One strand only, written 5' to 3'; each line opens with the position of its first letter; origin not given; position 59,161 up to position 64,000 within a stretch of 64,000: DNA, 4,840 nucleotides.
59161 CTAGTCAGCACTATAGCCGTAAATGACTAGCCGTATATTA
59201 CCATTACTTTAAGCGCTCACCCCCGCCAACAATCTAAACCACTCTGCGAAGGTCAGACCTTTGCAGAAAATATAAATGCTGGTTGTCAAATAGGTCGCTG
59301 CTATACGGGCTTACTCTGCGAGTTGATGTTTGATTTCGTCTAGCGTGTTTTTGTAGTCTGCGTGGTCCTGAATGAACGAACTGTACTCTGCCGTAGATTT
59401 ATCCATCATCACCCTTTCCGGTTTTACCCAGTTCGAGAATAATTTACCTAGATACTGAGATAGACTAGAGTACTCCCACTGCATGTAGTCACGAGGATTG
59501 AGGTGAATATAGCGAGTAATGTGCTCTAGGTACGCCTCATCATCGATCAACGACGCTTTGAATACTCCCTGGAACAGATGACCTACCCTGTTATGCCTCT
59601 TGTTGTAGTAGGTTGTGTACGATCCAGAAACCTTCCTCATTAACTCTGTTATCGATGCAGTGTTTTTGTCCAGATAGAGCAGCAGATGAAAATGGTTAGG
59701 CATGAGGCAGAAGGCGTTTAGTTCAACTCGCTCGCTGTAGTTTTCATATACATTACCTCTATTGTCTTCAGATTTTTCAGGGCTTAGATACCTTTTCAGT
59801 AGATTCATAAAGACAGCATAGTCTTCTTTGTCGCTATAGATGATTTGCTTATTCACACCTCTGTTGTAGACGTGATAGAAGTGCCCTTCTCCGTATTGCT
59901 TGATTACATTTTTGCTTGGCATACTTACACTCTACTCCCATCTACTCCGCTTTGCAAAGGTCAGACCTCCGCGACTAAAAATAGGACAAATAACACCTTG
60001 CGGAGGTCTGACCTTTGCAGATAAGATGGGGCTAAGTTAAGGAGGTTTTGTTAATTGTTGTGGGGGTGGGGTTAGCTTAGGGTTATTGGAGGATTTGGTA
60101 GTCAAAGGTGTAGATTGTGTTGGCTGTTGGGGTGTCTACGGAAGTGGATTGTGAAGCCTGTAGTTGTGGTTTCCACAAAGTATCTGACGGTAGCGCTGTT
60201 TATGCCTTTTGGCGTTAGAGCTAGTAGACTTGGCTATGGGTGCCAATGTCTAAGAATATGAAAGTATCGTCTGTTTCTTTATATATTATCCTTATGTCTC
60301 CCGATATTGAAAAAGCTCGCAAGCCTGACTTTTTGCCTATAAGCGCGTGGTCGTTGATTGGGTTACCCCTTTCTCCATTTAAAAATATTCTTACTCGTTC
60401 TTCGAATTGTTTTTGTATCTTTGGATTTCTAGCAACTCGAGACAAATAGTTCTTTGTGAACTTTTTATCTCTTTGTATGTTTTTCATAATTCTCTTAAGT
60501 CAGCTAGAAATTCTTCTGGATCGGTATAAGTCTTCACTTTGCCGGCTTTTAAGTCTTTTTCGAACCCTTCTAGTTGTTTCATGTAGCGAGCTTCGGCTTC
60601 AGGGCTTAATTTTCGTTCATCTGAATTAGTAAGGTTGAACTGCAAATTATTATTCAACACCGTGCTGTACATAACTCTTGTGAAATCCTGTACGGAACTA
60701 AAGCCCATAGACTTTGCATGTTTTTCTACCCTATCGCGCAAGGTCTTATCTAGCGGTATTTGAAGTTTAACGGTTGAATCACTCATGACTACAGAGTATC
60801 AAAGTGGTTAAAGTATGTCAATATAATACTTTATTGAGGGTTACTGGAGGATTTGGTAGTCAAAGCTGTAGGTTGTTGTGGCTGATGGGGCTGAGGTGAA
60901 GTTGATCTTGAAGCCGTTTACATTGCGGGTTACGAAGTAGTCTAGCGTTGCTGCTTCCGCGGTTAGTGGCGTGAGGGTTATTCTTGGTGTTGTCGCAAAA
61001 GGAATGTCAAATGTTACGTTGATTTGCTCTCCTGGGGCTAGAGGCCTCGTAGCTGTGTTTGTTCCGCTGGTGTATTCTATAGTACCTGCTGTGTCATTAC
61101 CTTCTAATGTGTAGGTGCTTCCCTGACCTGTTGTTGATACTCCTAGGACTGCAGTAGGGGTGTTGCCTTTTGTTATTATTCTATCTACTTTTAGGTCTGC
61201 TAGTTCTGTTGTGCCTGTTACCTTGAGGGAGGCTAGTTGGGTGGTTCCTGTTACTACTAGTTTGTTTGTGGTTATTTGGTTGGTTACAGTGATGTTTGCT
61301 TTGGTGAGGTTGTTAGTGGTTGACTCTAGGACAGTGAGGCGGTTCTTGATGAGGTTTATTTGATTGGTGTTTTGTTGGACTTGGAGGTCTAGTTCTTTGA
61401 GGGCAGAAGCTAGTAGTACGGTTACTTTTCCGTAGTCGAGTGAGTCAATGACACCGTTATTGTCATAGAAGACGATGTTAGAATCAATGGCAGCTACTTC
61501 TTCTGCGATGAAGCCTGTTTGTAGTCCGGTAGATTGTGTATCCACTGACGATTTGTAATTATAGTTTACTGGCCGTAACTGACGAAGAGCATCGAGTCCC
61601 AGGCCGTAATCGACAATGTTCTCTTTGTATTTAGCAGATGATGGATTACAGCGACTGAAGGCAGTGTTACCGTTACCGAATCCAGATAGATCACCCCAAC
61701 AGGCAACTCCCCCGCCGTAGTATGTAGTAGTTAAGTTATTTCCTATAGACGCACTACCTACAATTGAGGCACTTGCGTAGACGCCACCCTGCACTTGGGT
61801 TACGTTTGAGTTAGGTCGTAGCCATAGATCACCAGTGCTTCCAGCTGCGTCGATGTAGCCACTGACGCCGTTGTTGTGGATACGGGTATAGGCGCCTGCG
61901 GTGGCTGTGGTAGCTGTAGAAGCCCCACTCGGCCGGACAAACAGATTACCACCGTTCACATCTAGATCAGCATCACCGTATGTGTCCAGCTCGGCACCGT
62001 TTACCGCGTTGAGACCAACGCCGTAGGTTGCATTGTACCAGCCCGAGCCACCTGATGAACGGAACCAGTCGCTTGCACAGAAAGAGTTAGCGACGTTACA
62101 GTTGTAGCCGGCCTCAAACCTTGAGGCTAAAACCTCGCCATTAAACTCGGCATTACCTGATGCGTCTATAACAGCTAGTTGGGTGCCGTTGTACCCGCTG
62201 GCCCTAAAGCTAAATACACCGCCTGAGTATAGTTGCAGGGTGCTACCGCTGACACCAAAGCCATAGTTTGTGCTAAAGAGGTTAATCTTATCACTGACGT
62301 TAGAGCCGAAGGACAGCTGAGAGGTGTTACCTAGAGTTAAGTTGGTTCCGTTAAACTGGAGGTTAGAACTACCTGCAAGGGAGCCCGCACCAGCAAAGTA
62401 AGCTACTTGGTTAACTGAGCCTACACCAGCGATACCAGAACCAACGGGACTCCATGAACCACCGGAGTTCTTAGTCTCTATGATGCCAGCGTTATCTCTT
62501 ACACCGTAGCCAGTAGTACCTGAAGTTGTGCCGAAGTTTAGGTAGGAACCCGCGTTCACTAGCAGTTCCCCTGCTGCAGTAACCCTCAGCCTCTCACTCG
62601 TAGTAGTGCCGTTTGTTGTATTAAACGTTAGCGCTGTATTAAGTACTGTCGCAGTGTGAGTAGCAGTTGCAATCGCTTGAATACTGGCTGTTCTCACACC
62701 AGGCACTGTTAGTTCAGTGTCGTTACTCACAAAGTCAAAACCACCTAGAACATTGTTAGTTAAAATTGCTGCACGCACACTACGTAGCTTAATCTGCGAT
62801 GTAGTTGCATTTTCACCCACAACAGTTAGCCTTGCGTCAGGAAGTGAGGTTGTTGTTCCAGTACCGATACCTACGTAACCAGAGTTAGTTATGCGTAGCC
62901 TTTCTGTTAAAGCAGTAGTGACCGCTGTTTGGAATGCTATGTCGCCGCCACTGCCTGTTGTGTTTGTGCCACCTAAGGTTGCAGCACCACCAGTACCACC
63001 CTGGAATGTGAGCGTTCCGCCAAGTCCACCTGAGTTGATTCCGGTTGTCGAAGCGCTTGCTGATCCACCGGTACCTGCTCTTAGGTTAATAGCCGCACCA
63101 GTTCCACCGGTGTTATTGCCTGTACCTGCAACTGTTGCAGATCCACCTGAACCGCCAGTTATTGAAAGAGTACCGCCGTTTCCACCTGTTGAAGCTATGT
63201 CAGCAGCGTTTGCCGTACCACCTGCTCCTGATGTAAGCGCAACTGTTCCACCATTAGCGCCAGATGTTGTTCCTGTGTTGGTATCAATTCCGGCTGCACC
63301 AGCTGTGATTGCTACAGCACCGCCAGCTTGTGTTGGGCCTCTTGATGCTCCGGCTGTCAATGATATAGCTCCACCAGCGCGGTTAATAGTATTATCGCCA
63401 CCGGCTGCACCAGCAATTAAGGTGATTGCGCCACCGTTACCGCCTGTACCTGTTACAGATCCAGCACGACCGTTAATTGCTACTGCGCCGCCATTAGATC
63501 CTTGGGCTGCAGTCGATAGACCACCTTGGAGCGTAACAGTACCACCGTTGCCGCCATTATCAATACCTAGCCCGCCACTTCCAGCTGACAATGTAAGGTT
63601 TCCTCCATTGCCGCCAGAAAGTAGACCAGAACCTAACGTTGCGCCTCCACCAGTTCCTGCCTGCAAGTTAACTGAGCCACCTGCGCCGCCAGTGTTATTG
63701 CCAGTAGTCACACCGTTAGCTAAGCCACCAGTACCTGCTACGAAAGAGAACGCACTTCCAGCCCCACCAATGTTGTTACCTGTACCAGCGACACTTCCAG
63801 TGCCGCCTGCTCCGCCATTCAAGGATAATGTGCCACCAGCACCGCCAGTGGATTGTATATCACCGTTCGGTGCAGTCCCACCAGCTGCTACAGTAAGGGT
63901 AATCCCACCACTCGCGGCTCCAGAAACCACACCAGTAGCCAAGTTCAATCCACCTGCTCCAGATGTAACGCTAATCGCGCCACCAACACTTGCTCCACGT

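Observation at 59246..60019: RAYT-type HUH transposase flanked by REP-like palindromes, including a perfect REP doublet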

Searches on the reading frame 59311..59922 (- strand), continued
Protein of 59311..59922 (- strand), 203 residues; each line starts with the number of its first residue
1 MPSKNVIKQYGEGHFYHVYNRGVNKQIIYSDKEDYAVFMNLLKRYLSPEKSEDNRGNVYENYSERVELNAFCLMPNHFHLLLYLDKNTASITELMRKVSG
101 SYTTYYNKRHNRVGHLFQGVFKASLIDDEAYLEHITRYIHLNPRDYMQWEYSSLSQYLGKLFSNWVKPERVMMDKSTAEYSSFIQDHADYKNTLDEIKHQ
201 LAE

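Call 61: fold_search(model_id=the predicted structure, library=pdb)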
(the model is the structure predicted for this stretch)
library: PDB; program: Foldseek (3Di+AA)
matches with E <= 10: 1130; with E <= 0.001: 10
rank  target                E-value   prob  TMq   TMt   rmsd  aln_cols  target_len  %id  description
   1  4er8_A                1.1e-06  1.00  0.55  0.67   5.1       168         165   14  Structure of the REP associates tyrosine transposase bound to a REP hairpin (released 2012-08-15)
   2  2xm3_A                2.0e-04  1.00  0.42  0.63   5.2       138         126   13  Deinococcus radiodurans ISDra2 Transposase Left end DNA complex (released 2010-10-13)
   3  2xo6_D                2.9e-04  1.00  0.41  0.62   5.1       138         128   14  DEINOCOCCUS RADIODURANS ISDRA2 TRANSPOSASE Y132F MUTANT COMPLEXED WITH LEFT END RECOGNITION AND CLEAVAGE SITE (released 2010-10-13)
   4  2xm3_C                3.7e-04  1.00  0.41  0.62   5.5       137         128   14  Deinococcus radiodurans ISDra2 Transposase Left end DNA complex (released 2010-10-13)
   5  2xo6_A                4.5e-04  1.00  0.42  0.59   4.9       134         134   14  DEINOCOCCUS RADIODURANS ISDRA2 TRANSPOSASE Y132F MUTANT COMPLEXED WITH LEFT END RECOGNITION AND CLEAVAGE SITE (released 2010-10-13)
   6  2xma_E                4.8e-04  1.00  0.42  0.57   5.2       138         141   14  DEINOCOCCUS RADIODURANS ISDRA2 TRANSPOSASE RIGHT END DNA COMPLEX (released 2010-10-13)
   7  2vjv_A                5.7e-04  1.00  0.39  0.59   5.1       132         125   10  Crystal structure of the IS608 transposase in complex with left end 26-mer DNA hairpin and a 6-mer DNA representing th (released 2008-02-19)
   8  2xma_A                6.5e-04  1.00  0.42  0.58   5.1       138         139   14  DEINOCOCCUS RADIODURANS ISDRA2 TRANSPOSASE RIGHT END DNA COMPLEX (released 2010-10-13)
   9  2a6o_A                7.8e-04  1.00  0.39  0.51  13.7       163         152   12  Crystal Structure of the ISHp608 Transposase in Complex with Stem-loop DNA (released 2005-10-25)
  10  2vju_A                9.4e-04  1.00  0.42  0.63   8.4       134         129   12  Crystal structure of the IS608 transposase in complex with the complete Right end 35-mer DNA and manganese (released 2008-02-19)
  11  2a6m_A                1.1e-03  1.00  0.41  0.61   6.7       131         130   12  Crystal Structure of the ISHp608 Transposase (released 2005-10-25)
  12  2xqc_D                1.1e-03  1.00  0.41  0.59   9.5       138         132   14  DEINOCOCCUS RADIODURANS ISDRA2 TRANSPOSASE COMPLEXED WITH LEFT END RECOGNITION AND CLEAVAGE SITE AND ZN (released 2010-10-13)
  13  2a6m_B                1.1e-03  1.00  0.39  0.50  13.6       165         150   12  Crystal Structure of the ISHp608 Transposase (released 2005-10-25)
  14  2xm3_D                1.2e-03  1.00  0.41  0.61   4.9       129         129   13  Deinococcus radiodurans ISDra2 Transposase Left end DNA complex (released 2010-10-13)
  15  2xma_B                1.2e-03  1.00  0.41  0.57   5.2       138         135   14  DEINOCOCCUS RADIODURANS ISDRA2 TRANSPOSASE RIGHT END DNA COMPLEX (released 2010-10-13)
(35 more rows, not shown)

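Call 79: list_cluster_members(proteins=[P0001, P0121])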
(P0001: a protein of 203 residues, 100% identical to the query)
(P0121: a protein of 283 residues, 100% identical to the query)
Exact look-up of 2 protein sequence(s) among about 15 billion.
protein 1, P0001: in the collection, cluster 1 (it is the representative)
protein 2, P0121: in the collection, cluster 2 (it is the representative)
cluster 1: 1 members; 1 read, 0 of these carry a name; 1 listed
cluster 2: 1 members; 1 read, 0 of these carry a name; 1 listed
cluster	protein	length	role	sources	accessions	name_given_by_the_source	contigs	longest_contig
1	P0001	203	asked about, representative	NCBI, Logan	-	-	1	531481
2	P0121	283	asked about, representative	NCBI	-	-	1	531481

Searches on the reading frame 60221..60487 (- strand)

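Call 48: search_protein_families(library=pfam, proteins=[window:60221-60487:-], max_evalue=0.001)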
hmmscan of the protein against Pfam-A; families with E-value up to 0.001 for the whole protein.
window:60221-60487:- (88 aa): 2 families
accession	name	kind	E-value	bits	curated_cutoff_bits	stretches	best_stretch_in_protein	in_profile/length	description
PF15738.11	YafQ_toxin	-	1.1e-10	42.1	30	1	3-87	2-86/88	Bacterial toxin of type II toxin-antitoxin system, YafQ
PF05016.21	ParE_toxin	-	0.00048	21.1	23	0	21-88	22-89/89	ParE toxin of type II toxin-antitoxin system, parDE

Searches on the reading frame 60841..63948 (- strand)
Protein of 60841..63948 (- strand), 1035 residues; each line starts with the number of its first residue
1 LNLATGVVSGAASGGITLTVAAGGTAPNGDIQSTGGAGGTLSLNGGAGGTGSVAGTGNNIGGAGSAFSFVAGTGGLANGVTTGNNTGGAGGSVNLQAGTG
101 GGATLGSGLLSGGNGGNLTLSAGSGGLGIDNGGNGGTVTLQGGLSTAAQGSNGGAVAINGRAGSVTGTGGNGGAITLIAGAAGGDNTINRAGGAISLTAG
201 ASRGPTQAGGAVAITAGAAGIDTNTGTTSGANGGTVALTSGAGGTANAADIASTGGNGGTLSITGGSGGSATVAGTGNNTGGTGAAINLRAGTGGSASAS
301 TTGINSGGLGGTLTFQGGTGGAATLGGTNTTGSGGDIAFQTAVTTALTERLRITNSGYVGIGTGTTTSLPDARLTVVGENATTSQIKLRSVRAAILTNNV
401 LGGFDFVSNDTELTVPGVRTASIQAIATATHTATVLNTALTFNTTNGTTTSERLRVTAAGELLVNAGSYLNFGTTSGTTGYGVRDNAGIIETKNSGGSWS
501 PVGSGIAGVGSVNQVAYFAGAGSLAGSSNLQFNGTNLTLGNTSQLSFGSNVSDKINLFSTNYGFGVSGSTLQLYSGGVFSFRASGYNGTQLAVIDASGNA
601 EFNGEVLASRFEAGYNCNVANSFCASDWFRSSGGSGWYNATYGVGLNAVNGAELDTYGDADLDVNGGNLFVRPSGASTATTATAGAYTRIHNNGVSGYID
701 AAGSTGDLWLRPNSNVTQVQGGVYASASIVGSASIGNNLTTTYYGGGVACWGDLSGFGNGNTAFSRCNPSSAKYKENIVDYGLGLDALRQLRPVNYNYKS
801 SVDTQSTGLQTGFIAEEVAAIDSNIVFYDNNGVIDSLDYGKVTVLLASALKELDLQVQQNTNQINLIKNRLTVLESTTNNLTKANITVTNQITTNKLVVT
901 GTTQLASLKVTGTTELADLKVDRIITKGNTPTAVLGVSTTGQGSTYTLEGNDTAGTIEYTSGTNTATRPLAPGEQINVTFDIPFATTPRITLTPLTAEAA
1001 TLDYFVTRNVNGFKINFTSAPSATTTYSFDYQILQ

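Call 48: search_protein_families(library=pfam, proteins=[window:60841-63948:-], max_evalue=0.001)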
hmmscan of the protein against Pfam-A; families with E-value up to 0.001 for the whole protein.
window:60841-63948:- (1035 aa): 1 family
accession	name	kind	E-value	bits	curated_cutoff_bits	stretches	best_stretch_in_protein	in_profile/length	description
PF13884.11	Peptidase_S74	-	2.5e-10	40.9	22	1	770-825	1-56/58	Chaperone of endosialidase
